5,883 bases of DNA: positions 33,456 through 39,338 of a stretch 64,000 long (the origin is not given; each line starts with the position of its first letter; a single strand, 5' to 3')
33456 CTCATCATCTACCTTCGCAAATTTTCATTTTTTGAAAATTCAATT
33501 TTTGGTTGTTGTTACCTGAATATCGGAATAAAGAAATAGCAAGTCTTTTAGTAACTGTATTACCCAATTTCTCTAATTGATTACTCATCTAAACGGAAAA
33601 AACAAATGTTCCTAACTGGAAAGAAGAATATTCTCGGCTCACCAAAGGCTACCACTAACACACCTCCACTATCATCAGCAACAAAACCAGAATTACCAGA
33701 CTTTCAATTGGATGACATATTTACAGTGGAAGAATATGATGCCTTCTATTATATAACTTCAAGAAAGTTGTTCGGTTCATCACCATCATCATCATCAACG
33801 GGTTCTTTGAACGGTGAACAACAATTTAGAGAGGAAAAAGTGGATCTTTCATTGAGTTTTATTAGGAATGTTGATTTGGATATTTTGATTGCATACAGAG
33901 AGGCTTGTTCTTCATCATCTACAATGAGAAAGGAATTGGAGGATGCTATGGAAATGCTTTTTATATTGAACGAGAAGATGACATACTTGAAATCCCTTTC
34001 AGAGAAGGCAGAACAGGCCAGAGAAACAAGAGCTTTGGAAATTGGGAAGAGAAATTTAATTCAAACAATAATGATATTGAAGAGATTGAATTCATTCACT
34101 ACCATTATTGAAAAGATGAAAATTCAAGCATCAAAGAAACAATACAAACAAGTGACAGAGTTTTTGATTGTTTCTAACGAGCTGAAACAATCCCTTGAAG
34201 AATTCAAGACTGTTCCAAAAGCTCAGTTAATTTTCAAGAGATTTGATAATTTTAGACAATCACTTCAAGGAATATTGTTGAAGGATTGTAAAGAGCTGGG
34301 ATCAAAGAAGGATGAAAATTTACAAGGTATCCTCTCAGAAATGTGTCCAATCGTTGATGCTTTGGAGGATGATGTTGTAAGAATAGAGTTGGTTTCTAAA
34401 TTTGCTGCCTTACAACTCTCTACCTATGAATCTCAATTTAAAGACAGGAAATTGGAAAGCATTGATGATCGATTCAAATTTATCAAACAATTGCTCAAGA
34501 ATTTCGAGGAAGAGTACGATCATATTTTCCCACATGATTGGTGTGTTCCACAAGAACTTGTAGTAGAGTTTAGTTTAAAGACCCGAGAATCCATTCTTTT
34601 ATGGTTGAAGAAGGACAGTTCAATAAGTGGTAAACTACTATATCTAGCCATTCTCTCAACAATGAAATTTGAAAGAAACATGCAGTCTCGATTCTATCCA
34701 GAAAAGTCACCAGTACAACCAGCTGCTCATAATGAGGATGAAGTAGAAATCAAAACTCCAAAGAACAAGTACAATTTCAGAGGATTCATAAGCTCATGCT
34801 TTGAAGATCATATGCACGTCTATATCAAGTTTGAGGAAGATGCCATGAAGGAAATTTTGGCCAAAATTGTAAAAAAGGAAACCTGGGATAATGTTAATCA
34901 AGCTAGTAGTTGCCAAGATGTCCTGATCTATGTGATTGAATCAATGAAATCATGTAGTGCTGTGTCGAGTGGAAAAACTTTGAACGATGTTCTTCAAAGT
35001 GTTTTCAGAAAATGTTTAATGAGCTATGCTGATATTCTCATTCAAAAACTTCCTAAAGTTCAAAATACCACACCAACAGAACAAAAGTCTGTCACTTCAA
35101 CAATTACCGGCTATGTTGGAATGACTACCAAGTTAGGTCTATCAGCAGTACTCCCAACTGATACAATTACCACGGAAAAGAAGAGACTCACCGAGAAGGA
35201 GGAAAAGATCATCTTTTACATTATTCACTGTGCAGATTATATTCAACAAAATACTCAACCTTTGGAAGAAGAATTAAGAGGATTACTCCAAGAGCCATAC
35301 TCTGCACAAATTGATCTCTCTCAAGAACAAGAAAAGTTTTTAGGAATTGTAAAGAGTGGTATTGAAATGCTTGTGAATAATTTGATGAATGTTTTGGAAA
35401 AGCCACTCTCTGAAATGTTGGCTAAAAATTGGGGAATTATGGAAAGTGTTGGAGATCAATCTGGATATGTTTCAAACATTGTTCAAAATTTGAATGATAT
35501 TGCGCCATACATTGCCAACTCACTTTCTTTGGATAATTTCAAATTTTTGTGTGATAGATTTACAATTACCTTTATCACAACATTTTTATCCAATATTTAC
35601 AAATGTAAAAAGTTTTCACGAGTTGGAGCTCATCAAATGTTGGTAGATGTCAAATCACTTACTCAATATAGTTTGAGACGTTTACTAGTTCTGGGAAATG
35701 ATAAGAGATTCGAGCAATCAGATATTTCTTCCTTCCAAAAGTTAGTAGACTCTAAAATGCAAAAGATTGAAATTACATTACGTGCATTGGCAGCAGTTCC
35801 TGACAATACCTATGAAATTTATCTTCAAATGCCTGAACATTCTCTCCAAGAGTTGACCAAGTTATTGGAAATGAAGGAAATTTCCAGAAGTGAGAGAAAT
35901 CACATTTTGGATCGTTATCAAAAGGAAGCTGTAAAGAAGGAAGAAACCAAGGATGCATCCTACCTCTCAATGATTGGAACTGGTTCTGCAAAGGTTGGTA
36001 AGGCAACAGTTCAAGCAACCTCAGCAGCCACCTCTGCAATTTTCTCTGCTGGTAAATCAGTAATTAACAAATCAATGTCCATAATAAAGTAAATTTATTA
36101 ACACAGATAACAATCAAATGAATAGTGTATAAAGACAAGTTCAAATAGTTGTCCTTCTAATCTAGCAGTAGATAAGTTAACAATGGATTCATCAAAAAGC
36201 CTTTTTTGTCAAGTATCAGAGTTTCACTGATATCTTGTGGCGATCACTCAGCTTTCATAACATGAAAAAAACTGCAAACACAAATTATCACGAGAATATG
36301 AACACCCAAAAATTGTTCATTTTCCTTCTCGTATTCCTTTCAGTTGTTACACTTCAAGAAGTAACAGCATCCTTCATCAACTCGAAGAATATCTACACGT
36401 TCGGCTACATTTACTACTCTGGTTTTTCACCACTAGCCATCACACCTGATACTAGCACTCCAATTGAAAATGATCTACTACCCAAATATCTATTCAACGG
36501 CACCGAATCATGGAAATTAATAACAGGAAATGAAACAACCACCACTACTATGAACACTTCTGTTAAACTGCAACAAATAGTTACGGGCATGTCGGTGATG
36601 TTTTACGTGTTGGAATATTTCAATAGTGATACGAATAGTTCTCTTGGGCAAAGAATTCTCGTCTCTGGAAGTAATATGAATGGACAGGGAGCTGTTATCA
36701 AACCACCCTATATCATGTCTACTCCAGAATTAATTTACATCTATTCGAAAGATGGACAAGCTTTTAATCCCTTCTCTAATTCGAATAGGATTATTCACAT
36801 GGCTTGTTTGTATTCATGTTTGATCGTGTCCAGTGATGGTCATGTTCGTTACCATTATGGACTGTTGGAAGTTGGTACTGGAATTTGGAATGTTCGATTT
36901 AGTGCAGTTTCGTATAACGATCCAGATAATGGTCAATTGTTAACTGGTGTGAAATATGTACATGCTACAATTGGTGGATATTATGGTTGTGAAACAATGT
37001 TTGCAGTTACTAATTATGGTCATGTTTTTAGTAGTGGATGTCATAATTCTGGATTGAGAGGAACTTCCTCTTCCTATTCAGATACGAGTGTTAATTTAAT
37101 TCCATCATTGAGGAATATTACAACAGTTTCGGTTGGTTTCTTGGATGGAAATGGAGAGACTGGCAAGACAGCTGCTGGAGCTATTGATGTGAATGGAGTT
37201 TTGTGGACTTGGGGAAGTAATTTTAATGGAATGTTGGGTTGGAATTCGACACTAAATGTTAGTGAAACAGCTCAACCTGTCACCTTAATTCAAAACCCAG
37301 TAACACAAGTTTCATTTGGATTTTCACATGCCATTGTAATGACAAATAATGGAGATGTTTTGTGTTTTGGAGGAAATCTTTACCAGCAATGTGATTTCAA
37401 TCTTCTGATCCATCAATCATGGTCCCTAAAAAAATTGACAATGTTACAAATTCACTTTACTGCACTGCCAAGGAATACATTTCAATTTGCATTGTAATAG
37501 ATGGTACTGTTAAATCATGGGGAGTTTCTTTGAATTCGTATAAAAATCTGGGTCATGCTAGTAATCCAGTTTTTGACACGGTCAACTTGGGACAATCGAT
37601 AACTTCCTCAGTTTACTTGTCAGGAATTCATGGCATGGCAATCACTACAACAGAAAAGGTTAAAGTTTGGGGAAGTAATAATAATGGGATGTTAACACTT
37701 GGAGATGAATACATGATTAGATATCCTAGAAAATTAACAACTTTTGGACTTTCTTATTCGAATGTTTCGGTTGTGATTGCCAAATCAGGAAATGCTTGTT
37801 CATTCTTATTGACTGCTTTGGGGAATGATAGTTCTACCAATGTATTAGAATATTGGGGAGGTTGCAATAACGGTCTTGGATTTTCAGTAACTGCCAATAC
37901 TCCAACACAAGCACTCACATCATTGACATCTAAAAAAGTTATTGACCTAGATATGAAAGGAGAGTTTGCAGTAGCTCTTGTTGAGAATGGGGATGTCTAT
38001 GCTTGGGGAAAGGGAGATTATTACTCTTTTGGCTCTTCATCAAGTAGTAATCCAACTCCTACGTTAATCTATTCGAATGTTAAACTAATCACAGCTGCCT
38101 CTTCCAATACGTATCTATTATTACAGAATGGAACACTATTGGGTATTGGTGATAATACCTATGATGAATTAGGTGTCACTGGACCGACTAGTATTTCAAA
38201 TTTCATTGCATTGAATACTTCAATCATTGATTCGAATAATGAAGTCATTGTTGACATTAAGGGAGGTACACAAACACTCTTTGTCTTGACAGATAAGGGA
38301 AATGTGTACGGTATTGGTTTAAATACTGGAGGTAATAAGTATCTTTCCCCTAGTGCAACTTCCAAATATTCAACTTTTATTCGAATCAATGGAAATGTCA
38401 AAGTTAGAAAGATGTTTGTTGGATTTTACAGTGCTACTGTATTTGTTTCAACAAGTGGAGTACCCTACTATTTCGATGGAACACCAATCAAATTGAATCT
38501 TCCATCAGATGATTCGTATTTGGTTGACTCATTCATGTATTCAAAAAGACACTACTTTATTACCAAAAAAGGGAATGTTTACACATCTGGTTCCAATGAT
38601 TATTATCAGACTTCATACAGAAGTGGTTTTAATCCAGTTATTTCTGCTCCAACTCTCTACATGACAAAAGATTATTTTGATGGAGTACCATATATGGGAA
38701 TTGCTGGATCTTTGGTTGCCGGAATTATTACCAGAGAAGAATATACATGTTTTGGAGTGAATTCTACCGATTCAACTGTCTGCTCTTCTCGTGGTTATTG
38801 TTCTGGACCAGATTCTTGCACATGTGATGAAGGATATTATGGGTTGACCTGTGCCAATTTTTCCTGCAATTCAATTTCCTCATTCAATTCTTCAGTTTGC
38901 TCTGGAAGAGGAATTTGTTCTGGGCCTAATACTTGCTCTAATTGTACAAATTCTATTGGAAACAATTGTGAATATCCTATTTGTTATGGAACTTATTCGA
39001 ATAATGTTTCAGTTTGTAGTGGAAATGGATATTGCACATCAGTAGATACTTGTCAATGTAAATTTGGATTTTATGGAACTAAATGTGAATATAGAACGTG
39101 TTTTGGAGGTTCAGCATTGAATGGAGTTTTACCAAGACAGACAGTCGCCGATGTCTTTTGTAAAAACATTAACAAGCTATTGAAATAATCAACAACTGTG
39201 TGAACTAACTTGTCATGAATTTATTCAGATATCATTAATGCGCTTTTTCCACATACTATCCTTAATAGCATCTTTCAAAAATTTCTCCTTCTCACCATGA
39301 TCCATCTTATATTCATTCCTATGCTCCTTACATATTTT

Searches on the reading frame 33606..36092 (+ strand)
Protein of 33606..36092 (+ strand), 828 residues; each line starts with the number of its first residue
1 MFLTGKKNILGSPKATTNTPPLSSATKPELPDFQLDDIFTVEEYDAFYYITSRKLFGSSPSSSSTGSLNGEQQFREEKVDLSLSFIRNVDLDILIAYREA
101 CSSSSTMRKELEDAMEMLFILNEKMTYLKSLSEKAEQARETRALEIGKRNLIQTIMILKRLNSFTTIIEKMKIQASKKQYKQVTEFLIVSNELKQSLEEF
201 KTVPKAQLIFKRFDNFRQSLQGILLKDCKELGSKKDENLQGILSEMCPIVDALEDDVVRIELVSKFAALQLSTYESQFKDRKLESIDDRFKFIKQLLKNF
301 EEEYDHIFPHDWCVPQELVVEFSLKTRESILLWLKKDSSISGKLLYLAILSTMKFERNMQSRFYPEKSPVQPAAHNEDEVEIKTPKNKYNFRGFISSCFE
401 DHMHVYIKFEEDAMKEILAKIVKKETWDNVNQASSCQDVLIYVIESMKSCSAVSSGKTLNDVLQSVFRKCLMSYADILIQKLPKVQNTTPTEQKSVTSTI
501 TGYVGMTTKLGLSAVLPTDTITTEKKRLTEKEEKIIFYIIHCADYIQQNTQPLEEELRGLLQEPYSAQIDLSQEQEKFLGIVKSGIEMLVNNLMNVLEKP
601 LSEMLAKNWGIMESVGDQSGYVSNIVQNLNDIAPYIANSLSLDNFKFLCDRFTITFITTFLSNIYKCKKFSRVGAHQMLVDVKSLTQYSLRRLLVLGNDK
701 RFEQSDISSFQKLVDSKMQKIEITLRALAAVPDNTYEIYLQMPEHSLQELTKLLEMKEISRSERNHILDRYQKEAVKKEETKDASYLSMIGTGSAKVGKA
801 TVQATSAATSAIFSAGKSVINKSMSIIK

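Call 8: search_protein_families(library=pfam, proteins=[window:33606-36092:+])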
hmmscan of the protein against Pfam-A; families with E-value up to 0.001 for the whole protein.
window:33606-36092:+ (828 aa): 1 family
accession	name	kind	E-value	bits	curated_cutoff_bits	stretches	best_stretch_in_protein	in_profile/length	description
PF04100.18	Vps53_N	-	1.8e-52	179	26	1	86-425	33-371/372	Vps53, N-terminal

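Call 11: find_encoding_contigs(protein=window:33606-36092:+, flank=10000, max_places=4)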
Protein window:33606-36092:+ (828 aa): no gene with exactly this product is on record in the collection.

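Call 28: find_homologous_proteins(query=window:33606-36092:+, max_evalue=1e-20)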
Query window:33606-36092:+ (828 aa): 3 proteins with E <= 1e-20 among 8000 candidates.
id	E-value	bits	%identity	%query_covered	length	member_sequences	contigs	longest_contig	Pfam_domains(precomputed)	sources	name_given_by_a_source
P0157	0.0e+0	1803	100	100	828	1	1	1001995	PF04100.19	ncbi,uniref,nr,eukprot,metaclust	ncbi:predicted protein [Naegleria gruberi]|uniref:Predicted protein n=1 Tax=Naegleria gruberi TaxID=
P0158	4.6e-166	572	45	53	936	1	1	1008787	PF16854.12,PF04100.19,PF20663.4,PF10475.16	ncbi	ncbi:hypothetical protein ABK040_005691 [Willaertia magna]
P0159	2.6e-75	272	29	83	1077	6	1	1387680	PF16854.12,PF04100.19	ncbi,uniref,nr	ncbi:hypothetical protein SELMODRAFT_421950 [Selaginella moellendorffii]|uniref:Uncharacterized prot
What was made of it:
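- Tried and rejected: The Vps53 search identified N. gruberi (call 28).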

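Call 38: find_encoding_contigs(protein=P0157, flank=10000, max_places=3)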
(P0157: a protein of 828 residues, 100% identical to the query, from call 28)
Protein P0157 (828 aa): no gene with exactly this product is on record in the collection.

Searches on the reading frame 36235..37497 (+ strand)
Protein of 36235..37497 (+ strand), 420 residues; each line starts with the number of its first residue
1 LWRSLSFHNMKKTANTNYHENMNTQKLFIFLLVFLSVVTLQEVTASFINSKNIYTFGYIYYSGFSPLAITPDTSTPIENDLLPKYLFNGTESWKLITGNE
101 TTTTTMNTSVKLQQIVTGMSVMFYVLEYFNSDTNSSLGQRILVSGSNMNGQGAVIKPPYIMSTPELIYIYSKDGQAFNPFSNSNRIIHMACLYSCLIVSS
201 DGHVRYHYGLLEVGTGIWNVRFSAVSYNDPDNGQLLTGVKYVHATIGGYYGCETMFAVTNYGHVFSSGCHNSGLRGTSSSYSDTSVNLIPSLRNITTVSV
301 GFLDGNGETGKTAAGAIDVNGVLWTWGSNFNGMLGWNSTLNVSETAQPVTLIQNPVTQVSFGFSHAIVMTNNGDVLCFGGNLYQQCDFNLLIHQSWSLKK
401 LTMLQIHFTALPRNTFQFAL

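Call 8: search_protein_families(library=pfam, proteins=[window:36235-37497:+])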
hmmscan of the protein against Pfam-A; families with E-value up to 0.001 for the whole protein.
window:36235-37497:+ (420 aa): 3 families
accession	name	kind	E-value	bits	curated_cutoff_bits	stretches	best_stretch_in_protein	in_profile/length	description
PF25390.1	WD40_RLD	-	2.2e-18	67.1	150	2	310-386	203-278/363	RCC1-like domain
PF13540.12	RCC1_2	-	1.4e-08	34.7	22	1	356-385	1-30/30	Regulator of chromosome condensation (RCC1) repeat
PF00415.24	RCC1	-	7.1e-06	26.9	21.7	1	320-368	1-49/50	Regulator of chromosome condensation (RCC1) repeat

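Call 42: list_cluster_members(proteins=[window:36298-37494:+, window:36262-37494:+, window:37419-39185:+])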
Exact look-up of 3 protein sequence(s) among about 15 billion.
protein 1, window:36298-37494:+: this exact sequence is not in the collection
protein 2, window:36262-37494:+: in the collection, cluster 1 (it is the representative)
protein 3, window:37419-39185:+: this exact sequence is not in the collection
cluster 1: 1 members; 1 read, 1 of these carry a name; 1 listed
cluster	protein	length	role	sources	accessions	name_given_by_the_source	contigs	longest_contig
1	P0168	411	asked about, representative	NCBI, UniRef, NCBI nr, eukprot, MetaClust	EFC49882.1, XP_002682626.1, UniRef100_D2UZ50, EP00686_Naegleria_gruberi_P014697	predicted protein [Naegleria gruberi] | Predicted protein n=1 Tax=Naegleria gruberi TaxID=5762 RepID=D2UZ50_NAEGR | uncharacterized protein NAEGRDRAFT_61813 [Naegleria gruberi]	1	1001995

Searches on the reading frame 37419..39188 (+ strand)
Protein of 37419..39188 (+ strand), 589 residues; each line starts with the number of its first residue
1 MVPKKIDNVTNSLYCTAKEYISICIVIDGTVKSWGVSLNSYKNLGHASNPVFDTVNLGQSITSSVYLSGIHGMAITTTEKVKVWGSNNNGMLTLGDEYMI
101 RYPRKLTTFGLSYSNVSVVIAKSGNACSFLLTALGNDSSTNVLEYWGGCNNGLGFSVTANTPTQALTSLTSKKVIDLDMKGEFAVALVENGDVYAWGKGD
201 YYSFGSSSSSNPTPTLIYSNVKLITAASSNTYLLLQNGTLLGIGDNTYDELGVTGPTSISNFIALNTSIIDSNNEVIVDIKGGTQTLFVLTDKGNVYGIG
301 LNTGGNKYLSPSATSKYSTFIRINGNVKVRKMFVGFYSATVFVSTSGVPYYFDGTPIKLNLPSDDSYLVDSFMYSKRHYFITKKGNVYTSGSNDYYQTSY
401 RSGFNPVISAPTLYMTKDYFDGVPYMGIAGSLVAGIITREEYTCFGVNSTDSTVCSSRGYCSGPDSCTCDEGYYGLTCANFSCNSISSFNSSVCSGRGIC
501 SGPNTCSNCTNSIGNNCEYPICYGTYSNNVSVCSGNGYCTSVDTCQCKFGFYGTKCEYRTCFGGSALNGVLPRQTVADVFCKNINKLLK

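Call 8: search_protein_families(library=pfam, proteins=[window:37419-39188:+])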
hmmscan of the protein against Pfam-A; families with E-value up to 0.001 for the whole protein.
window:37419-39188:+ (589 aa): 6 families
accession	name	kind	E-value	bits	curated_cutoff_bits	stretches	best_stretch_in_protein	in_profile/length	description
PF25390.1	WD40_RLD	-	6.1e-36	124.9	150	2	63-307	35-278/363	RCC1-like domain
PF13540.12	RCC1_2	-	1e-20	73.3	22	1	174-201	1-28/30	Regulator of chromosome condensation (RCC1) repeat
PF00415.24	RCC1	-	1.7e-11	45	21.7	0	190-229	1-43/50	Regulator of chromosome condensation (RCC1) repeat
PF07974.19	EGF_2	-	1e-06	29.4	22.1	1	452-478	5-32/32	EGF-like domain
PF23106.1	EGF_Teneurin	-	3.2e-05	24.3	24.3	0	533-557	5-28/30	Teneurin-like EGF domain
PF25024.1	EGF_TEN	-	4e-05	23.8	65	1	455-563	3-97/234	Teneurin EGF domain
